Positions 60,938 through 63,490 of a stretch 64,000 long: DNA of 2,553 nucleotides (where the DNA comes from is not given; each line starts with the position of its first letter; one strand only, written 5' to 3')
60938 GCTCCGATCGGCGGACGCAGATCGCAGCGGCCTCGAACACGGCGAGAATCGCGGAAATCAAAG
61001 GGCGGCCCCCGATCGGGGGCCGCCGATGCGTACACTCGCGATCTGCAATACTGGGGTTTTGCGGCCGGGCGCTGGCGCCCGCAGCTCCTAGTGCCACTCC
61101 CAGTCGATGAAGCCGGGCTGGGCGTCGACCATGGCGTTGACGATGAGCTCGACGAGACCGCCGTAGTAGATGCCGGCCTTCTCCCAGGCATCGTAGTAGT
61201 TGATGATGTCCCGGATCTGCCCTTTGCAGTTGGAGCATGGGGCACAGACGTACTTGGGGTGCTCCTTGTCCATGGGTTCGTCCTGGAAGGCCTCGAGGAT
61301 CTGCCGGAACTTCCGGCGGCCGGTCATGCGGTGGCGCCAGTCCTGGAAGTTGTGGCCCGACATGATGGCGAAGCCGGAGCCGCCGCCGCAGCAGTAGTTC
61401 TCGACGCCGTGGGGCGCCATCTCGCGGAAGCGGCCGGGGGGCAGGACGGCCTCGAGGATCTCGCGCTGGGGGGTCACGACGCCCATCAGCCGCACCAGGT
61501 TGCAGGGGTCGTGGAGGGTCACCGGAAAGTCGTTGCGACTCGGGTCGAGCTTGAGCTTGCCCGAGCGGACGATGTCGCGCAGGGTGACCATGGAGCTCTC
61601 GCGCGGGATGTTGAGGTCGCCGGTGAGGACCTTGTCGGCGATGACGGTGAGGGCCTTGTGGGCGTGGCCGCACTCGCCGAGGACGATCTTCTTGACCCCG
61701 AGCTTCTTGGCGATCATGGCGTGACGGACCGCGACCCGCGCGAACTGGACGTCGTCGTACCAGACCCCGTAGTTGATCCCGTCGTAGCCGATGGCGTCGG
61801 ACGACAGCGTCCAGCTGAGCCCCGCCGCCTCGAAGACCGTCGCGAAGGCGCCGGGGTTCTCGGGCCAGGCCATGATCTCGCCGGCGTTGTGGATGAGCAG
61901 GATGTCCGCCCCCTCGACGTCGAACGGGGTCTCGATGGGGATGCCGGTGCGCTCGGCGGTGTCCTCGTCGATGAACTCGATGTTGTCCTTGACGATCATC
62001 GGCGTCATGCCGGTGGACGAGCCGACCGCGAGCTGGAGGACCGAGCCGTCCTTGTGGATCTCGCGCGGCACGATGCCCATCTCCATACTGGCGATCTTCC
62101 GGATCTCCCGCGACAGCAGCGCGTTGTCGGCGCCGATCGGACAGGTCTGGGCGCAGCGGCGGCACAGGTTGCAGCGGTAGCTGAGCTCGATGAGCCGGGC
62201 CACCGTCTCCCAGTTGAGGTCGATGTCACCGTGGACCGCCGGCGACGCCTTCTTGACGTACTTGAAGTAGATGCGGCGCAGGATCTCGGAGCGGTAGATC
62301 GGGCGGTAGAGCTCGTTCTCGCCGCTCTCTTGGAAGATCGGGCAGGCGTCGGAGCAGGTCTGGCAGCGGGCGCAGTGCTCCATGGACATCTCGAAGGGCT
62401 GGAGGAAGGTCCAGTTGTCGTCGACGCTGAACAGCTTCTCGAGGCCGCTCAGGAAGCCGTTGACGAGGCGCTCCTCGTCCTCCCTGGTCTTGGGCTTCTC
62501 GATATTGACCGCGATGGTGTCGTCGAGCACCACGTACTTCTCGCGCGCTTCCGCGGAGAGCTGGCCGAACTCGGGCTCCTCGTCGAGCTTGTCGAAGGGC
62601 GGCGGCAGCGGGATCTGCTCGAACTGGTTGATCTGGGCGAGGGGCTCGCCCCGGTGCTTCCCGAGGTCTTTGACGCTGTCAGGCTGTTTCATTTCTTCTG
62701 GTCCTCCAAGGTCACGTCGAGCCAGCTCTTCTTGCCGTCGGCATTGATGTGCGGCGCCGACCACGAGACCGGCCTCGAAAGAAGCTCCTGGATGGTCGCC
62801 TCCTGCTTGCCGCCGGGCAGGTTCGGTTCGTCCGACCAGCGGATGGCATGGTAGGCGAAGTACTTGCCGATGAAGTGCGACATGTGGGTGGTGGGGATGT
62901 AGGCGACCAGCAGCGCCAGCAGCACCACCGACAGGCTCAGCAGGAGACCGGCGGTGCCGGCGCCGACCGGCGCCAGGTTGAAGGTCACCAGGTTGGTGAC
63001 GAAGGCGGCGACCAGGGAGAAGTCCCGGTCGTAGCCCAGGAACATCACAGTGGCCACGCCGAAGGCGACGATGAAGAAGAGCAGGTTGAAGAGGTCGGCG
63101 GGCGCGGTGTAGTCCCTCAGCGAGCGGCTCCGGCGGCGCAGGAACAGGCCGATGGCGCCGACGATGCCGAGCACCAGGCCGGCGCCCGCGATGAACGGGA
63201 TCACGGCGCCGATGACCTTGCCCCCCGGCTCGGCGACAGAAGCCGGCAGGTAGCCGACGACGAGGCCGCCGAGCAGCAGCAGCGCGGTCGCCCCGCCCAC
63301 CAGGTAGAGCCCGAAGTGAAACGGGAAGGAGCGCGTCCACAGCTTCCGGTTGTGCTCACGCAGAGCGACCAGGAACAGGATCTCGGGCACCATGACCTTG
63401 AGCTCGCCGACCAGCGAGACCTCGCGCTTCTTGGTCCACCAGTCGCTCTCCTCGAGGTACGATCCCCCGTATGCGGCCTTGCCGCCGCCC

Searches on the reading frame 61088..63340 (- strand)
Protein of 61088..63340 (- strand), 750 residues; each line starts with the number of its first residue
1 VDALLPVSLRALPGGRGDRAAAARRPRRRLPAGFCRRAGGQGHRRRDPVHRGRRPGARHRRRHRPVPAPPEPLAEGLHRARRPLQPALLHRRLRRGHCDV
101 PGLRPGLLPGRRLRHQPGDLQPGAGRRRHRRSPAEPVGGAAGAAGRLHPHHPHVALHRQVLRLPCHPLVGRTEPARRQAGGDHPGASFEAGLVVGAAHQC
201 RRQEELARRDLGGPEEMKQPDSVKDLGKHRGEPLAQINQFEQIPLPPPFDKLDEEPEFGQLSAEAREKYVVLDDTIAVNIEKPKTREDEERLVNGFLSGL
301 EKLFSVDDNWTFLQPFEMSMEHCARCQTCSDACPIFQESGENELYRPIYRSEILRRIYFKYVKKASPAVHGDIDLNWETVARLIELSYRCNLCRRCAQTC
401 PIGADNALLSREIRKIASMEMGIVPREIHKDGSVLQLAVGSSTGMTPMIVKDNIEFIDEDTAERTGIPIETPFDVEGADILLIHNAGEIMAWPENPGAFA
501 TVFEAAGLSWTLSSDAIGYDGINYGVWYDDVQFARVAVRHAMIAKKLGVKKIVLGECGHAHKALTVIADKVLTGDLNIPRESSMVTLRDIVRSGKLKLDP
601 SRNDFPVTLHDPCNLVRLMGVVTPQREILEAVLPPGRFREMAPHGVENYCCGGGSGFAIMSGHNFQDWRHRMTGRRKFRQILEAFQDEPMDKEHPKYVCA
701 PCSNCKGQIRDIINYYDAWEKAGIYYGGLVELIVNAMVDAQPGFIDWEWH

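Call 8: search_protein_families(library=pfam, proteins=[window:61088-63340:-])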
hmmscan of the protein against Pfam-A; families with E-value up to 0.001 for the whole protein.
window:61088-63340:- (750 aa): 7 families
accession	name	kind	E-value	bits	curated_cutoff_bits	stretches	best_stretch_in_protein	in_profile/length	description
PF13183.11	Fer4_8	-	3.9e-10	40.5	27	1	320-403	2-67/68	4Fe-4S dicluster domain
PF02754.22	CCG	-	7.9e-07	29.5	20.6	1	607-710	1-85/85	Cysteine-rich domain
PF13534.11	Fer4_17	-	4.2e-06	27.6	22.2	1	323-403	2-59/61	4Fe-4S dicluster domain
PF13237.11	Fer4_10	-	1.3e-05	25.4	25.5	0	321-339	7-22/53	4Fe-4S dicluster domain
PF12838.12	Fer4_7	-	1.7e-05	25.6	27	0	389-404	37-52/52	4Fe-4S dicluster domain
PF13187.11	Fer4_9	-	2.1e-05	24.9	27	0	316-334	34-48/52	4Fe-4S dicluster domain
PF00037.32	Fer4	-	0.0008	19.6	21.1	0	389-404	7-22/24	4Fe-4S binding domain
